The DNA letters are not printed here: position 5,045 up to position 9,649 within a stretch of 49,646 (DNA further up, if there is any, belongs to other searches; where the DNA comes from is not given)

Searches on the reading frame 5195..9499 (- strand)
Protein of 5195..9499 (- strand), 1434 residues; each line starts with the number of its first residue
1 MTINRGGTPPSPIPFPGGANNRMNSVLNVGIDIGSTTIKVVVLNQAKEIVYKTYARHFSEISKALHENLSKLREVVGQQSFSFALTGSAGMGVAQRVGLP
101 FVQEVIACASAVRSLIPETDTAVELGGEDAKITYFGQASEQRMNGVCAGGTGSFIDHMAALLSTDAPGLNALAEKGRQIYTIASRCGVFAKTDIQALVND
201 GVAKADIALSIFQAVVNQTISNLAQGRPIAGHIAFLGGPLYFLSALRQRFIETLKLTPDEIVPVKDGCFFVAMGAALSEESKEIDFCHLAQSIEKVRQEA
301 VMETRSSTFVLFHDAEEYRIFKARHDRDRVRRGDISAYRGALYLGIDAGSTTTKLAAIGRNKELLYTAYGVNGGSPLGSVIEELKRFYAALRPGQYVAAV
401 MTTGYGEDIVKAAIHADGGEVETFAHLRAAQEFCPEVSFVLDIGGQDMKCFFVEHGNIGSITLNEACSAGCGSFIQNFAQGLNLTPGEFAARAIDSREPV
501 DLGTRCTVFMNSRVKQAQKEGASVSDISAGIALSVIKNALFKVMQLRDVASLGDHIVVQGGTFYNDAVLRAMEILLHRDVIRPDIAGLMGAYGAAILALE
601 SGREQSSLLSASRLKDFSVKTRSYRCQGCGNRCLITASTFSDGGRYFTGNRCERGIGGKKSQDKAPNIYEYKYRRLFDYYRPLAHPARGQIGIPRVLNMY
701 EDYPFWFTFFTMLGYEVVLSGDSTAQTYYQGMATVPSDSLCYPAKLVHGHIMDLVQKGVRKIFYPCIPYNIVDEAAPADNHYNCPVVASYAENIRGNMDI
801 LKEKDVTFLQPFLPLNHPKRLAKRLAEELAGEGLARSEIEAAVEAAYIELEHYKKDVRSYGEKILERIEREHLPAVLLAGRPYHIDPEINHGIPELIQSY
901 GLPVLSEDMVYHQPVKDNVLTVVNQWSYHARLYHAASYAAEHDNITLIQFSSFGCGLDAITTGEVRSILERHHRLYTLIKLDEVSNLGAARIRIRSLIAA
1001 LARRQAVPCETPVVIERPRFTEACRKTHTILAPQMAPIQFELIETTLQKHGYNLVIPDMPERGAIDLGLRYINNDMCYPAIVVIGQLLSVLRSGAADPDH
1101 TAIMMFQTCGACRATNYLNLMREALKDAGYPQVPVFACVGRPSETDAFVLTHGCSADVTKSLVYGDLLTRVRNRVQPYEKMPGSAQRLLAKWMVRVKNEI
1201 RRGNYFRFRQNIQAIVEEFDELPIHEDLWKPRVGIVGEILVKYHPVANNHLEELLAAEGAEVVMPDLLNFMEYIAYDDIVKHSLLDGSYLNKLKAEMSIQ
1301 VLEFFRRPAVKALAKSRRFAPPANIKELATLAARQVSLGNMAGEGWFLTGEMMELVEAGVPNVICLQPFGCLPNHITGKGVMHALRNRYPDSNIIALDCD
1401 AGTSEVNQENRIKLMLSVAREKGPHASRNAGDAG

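Call 34: search_protein_families(library=pfam, proteins=[window:5195-9499:-], max_evalue=0.00001)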
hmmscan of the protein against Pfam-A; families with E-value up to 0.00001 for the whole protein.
window:5195-9499:- (1434 aa): 2 families
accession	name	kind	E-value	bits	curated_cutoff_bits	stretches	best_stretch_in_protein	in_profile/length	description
PF09989.15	DUF2229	-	4.7e-89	298.2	29.4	1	690-910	1-218/218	CoA enzyme activase uncharacterised domain (DUF2229)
PF01869.26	BcrAD_BadFG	-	7.3e-51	173.7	31.5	2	344-598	1-271/271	BadF/BadG/BcrA/BcrD ATPase family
